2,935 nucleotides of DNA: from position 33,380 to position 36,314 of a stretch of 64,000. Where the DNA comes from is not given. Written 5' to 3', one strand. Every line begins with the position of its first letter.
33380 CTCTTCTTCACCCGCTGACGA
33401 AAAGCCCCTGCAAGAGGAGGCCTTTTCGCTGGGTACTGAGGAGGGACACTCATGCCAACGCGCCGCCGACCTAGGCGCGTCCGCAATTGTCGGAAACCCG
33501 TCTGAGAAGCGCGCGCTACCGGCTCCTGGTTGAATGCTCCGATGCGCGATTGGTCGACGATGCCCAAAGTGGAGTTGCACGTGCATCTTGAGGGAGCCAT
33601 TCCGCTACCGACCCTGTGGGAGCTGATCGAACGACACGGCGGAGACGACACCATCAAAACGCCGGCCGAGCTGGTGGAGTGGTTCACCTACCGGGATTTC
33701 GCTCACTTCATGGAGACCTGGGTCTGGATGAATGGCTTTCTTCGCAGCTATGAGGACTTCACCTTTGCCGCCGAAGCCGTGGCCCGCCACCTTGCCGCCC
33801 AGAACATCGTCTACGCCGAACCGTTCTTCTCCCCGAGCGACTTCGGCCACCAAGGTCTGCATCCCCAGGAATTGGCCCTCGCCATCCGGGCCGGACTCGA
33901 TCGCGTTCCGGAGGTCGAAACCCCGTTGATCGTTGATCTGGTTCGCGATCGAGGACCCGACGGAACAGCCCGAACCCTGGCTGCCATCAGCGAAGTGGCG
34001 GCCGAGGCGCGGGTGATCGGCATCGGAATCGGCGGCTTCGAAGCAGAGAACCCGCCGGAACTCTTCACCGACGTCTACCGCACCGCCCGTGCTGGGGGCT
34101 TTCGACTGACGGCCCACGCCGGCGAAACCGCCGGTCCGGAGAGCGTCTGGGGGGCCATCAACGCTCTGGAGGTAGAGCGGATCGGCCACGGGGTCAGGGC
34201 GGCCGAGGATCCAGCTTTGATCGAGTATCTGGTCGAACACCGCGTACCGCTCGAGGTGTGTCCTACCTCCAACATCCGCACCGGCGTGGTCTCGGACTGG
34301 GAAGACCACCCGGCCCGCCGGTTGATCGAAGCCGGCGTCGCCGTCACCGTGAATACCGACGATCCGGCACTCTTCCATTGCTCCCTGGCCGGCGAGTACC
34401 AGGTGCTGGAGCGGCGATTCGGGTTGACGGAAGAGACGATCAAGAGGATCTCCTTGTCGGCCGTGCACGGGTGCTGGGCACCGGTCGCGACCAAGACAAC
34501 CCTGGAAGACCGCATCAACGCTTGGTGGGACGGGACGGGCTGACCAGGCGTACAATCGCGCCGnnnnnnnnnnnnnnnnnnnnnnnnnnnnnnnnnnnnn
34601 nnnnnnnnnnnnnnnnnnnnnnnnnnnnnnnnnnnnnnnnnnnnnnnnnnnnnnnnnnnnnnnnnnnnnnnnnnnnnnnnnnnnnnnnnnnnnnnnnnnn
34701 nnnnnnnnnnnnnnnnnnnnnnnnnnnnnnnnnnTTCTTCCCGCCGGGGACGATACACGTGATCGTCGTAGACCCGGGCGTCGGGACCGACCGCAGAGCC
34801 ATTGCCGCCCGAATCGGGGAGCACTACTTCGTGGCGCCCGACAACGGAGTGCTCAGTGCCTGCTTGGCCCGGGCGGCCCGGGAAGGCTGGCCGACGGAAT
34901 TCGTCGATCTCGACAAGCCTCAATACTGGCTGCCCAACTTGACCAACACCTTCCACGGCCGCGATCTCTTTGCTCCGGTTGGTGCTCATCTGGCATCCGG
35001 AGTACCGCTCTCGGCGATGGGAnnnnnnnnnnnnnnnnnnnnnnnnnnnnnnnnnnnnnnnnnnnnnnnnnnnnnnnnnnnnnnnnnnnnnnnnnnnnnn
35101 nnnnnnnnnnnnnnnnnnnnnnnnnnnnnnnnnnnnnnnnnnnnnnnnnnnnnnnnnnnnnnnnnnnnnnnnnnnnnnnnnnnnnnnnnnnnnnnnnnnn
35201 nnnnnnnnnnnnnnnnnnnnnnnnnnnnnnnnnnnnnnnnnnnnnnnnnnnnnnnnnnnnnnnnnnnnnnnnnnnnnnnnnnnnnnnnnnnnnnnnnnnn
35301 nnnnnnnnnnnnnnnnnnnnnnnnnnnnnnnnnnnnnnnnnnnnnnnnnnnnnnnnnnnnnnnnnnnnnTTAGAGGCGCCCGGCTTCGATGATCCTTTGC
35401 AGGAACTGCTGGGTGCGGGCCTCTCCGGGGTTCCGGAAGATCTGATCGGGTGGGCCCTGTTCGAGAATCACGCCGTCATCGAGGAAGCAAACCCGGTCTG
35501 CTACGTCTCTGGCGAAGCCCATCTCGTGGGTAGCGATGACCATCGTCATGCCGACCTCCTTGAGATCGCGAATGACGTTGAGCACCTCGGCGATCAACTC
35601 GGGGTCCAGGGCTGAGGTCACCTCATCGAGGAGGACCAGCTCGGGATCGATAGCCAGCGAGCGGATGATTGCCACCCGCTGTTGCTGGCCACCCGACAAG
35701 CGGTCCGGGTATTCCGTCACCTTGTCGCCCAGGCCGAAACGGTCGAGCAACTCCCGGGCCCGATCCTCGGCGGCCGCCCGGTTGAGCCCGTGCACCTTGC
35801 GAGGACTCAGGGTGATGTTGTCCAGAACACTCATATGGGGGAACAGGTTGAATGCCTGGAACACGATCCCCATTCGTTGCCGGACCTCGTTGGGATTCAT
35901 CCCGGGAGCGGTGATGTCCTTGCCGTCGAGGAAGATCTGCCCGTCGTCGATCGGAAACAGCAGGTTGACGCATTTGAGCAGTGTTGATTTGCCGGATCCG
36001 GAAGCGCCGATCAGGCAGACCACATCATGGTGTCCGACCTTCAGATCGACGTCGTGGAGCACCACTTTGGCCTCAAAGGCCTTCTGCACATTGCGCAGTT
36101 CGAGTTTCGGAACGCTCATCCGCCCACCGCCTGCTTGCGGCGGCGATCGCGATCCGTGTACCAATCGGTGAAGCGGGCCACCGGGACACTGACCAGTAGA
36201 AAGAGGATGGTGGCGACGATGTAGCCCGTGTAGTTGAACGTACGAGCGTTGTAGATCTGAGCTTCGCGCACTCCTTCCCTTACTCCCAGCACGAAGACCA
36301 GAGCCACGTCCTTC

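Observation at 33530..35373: Adenosine-deaminase paralog in an apparent operon with a DUF62 SAM hydroxide adenosyltransferase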

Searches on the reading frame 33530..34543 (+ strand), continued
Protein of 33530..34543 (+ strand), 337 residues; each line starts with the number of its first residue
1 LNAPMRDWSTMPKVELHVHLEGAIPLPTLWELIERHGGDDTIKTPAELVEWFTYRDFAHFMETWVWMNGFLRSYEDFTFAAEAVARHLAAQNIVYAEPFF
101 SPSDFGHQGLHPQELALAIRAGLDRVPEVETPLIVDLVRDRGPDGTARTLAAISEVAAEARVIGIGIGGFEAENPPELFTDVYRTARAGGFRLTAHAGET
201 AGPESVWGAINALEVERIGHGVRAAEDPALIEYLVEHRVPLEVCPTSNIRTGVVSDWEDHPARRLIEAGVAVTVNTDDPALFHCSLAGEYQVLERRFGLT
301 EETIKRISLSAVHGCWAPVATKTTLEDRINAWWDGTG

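Call 94: find_encoding_contigs(protein=P0117, flank=5000, max_places=1)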
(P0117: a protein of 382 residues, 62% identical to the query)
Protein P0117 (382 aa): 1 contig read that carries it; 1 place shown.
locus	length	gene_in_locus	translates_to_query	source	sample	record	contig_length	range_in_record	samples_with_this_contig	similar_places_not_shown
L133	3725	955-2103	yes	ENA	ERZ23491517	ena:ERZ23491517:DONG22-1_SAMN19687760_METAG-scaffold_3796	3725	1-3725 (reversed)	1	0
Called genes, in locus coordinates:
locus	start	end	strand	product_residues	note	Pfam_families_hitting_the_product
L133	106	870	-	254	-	PF00135:COesterase (faint), PF20434:BD-FAE, PF12146:Hydrolase_4 (faint), PF00326:Peptidase_S9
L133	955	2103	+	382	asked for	PF00962:A_deaminase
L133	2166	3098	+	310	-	PF00497:SBP_bac_3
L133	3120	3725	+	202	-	?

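Call 96: find_encoding_contigs(protein=P0109, flank=5000, max_places=1)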
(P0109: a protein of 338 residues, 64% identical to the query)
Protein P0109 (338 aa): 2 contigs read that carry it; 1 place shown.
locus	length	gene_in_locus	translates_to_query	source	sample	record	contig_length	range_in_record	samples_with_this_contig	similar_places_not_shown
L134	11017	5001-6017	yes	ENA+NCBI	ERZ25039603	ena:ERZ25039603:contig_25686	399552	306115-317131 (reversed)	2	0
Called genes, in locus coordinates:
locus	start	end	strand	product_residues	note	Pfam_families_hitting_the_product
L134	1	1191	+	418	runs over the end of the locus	PF00862:GT-B_Sucrose_synth (weak), PF13439:Glyco_transf_4, PF13579:Glyco_trans_4_4, PF20706:GT4-conflict, PF00534:Glycos_transf_1, PF13692:Glyco_trans_1_4, PF13524:Glyco_trans_1_2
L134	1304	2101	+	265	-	PF05116:S6PP, PF08282:Hydrolase_3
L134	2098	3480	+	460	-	PF13439:Glyco_transf_4, PF13579:Glyco_trans_4_4, PF20706:GT4-conflict (weak), PF00534:Glycos_transf_1, PF13692:Glyco_trans_1_4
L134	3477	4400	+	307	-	PF16269:DUF4922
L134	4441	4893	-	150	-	PF20461:DUF6714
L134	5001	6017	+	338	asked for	PF00962:A_deaminase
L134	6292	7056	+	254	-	PF00497:SBP_bac_3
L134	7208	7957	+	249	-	PF00528:BPD_transp_1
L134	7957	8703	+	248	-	PF02463:SMC_N (faint), PF00005:ABC_tran, PF13304:AAA_21 (faint)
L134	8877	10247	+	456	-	PF00691:OmpA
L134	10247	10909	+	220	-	-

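Call 97: find_encoding_contigs(protein=P0106, flank=5000, max_places=1)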
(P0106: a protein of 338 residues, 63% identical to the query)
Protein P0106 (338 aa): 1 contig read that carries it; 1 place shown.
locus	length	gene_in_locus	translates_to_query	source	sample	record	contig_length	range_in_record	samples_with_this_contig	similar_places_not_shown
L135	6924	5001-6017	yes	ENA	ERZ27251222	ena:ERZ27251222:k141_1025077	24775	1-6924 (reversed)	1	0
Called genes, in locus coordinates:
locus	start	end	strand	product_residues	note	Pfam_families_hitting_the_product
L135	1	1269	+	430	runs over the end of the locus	PF00862:GT-B_Sucrose_synth (weak), PF20706:GT4-conflict, PF13439:Glyco_transf_4, PF13579:Glyco_trans_4_4, PF00534:Glycos_transf_1, PF13692:Glyco_trans_1_4, PF13524:Glyco_trans_1_2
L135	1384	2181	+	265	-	PF05116:S6PP, PF08282:Hydrolase_3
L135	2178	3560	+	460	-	PF13439:Glyco_transf_4, PF13579:Glyco_trans_4_4, PF20706:GT4-conflict (weak), PF00534:Glycos_transf_1, PF13692:Glyco_trans_1_4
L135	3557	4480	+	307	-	PF16269:DUF4922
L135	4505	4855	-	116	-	PF20461:DUF6714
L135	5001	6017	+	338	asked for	PF00962:A_deaminase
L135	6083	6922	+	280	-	?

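Call 98: find_encoding_contigs(protein=P0116, flank=5000, max_places=1)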
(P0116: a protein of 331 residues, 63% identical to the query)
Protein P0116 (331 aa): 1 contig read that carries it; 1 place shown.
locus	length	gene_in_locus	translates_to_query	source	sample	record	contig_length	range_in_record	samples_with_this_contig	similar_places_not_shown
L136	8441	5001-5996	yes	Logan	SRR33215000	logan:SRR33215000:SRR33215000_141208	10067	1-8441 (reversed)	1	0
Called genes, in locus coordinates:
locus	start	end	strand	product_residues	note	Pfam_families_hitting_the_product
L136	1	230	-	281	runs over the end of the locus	-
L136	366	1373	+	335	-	PF10340:Say1_Mug180 (weak), PF20434:BD-FAE, PF07859:Abhydrolase_3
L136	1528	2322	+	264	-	PF04264:YceI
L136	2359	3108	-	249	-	PF02463:SMC_N (weak), PF00005:ABC_tran, PF13304:AAA_21 (faint)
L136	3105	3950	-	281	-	PF00528:BPD_transp_1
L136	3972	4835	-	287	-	PF00497:SBP_bac_3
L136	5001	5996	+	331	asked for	PF00962:A_deaminase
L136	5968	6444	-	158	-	-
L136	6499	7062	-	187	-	PF06897:DUF1269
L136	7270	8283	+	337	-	PF00005:ABC_tran, PF13304:AAA_21, PF13732:DrrA1-3_C (weak)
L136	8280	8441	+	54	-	?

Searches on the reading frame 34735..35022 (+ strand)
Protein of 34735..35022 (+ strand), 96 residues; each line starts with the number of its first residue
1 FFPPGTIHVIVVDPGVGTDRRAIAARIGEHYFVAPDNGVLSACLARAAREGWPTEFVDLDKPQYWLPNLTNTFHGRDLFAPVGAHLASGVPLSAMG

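Call 69: search_solved_structures(query=window:34735-35022:+, show_alignments=5, max_evalue=0.001)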
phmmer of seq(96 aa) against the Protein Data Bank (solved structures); distinct sequences matched with E-value up to 0.001: 16.
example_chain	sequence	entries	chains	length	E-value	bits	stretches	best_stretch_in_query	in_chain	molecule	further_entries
2zbu_A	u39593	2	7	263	8e-20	74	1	2-96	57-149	Uncharacterized conserved protein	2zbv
1wu8_A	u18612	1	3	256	1.3e-15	60.5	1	2-91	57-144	hypothetical protein PH0463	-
2wr8_A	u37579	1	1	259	1.3e-15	60.5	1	2-91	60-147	PUTATIVE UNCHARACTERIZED PROTEIN PH0463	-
2cw5_A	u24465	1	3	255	9.6e-15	57.7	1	1-96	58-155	Bacterial fluorinating enzyme homolog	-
2f4n_A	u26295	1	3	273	9.3e-11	44.9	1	1-86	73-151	Hypothetical protein MJ1651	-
22uy_A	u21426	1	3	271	3.4e-10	43.1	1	1-86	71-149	(R)-S-adenosyl-L-methionine hydrolase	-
2v7t_A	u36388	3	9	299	1.3e-09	41.2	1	27-96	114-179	5'-FLUORO-5'-DEOXYADENOSINE SYNTHASE | 5'-FLUORO-5'-DEOXY ADENOSINE SYNTHETASE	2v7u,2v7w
1rqp_A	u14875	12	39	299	8.8e-09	38.5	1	27-96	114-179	5'-fluoro-5'-deoxyadenosine synthase | 5'-FLUORO-5'-DEOXY-ADENOSINE SYNTHASE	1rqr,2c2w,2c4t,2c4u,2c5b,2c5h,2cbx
2v7x_A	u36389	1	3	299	9.1e-09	38.4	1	27-96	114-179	5'-FLUORO-5'-DEOXYADENOSINE SYNTHASE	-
7ccg_A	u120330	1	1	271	3.5e-08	36.6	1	2-96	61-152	DNA-directed RNA polymerase subunit delta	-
5b6i_A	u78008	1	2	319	3.5e-07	33.4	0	27-96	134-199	Fluorinase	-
5lmz_A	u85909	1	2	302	3.6e-07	33.3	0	27-96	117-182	Fluorinase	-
7xto_A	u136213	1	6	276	8.1e-07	32.2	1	1-96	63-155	soil bacterial derived chlorinase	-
2q6o_A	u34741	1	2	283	3.7e-06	30.1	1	2-96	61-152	Hypothetical Protein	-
2q6i_A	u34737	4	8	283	5e-06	29.7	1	2-96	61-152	Hypothetical protein | chlorinase | Adenosyl-chloride synthase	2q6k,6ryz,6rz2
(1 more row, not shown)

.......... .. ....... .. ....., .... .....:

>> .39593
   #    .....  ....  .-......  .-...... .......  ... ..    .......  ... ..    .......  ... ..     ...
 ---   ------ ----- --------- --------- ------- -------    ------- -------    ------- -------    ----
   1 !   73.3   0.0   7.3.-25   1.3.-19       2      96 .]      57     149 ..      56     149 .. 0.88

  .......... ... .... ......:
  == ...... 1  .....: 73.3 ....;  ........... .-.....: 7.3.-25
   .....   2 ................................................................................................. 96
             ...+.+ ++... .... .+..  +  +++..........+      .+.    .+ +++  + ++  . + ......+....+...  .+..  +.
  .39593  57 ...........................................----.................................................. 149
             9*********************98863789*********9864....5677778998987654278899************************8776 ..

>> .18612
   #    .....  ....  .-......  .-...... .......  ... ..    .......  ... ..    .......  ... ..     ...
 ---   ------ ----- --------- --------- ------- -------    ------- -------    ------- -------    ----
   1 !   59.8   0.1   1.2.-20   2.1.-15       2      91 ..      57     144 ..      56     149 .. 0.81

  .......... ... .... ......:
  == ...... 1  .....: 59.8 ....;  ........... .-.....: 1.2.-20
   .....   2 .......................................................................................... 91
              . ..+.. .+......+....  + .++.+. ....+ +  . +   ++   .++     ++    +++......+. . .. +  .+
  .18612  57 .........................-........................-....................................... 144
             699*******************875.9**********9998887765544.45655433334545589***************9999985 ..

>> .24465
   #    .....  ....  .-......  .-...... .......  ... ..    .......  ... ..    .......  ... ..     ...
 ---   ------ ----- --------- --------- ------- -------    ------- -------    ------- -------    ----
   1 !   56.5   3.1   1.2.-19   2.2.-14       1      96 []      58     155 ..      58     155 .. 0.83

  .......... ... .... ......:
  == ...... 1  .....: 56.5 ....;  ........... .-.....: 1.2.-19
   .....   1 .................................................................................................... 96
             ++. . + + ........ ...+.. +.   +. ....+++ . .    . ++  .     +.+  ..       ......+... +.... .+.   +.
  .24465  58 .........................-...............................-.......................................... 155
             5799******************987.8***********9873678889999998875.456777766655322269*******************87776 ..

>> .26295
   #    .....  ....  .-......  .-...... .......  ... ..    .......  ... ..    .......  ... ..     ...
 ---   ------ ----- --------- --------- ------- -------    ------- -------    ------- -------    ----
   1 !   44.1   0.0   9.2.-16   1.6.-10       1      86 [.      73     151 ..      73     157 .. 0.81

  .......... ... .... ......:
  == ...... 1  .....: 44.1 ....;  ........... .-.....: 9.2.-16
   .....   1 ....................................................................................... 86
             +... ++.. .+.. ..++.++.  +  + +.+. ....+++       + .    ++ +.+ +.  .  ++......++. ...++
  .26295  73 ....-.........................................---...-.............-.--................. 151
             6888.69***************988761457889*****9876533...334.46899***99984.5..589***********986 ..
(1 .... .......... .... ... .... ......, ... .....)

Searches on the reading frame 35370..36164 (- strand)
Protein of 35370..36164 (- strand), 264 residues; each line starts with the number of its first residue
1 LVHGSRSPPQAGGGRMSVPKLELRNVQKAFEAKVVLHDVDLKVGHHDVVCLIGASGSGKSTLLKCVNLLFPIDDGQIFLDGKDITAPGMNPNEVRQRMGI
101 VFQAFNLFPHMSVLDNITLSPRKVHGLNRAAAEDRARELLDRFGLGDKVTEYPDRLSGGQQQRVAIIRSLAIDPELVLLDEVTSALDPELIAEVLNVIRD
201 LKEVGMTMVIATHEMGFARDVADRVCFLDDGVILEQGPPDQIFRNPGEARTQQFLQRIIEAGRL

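Call 75: search_protein_families(library=ncbifam, proteins=[window:35370-36164:-], max_evalue=0.00001)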
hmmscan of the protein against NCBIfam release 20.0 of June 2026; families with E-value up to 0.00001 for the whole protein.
window:35370-36164:- (264 aa): 186 families (the best 25 are shown)
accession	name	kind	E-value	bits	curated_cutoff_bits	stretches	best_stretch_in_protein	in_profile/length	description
NF007027.0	PRK09493.1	equivalog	1.5e-88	296.2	379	1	21-258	2-239/240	glutamine ABC transporter ATP-binding protein GlnQ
TIGR03005.1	ectoine_ehuA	equivalog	3.3e-87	291.9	345.4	1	22-260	2-252/252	ectoine/hydroxyectoine ABC transporter ATP-binding protein EhuA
NF008428.0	PRK11264.1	equivalog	1.6e-83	279.8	406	1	21-259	4-248/250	L-cystine ABC transporter ATP-binding protein TcyN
NF007908.0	PRK10619.1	equivalog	6.8e-69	231.9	466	1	17-256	2-253/257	histidine ABC transporter ATP-binding protein HisP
TIGR00972.1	3a0107s01c2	equivalog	4.6e-68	229.2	343.2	1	21-256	2-244/248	phosphate ABC transporter ATP-binding protein PstB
NF008338.0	PRK11124.1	equivalog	1.6e-63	214.4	369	1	21-255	3-240/242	arginine ABC transporter ATP-binding protein ArtP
TIGR01186.1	proV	subfamily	1.4e-57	195.5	326.6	1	32-257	5-232/363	betaine/proline/choline family ABC transporter ATP-binding protein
TIGR03265.1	PhnT2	equivalog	4.9e-57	193.7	457.7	1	19-254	3-234/353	putative 2-aminoethylphosphonate ABC transporter ATP-binding protein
TIGR02314.1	ABC_MetN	equivalog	7e-54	183.1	499.7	1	22-259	3-245/343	methionine ABC transporter ATP-binding protein MetN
TIGR02315.1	ABC_phnC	equivalog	5.3e-53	179.9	266.1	1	21-242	2-233/243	phosphonate ABC transporter ATP-binding protein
TIGR00968.1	3a0106s01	subfamily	4.5e-52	176.9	342.75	1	22-256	2-232/237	sulfate ABC transporter ATP-binding protein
TIGR02673.1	FtsE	equivalog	2e-51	174.7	264.85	1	22-231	3-213/214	cell division ATP-binding protein FtsE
NF006987.0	PRK09452.1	equivalog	9.6e-50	169.3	482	1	19-255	16-248/378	spermidine/putrescine ABC transporter ATP-binding protein PotA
NF008105.0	PRK10851.1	equivalog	5.6e-48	163.5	502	1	21-255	3-237/362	sulfate/thiosulfate ABC transporter ATP-binding protein CysA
TIGR04521.1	ECF_ATPase_2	equivalog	1.5e-47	162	330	1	32-251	17-241/279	energy-coupling factor transporter ATPase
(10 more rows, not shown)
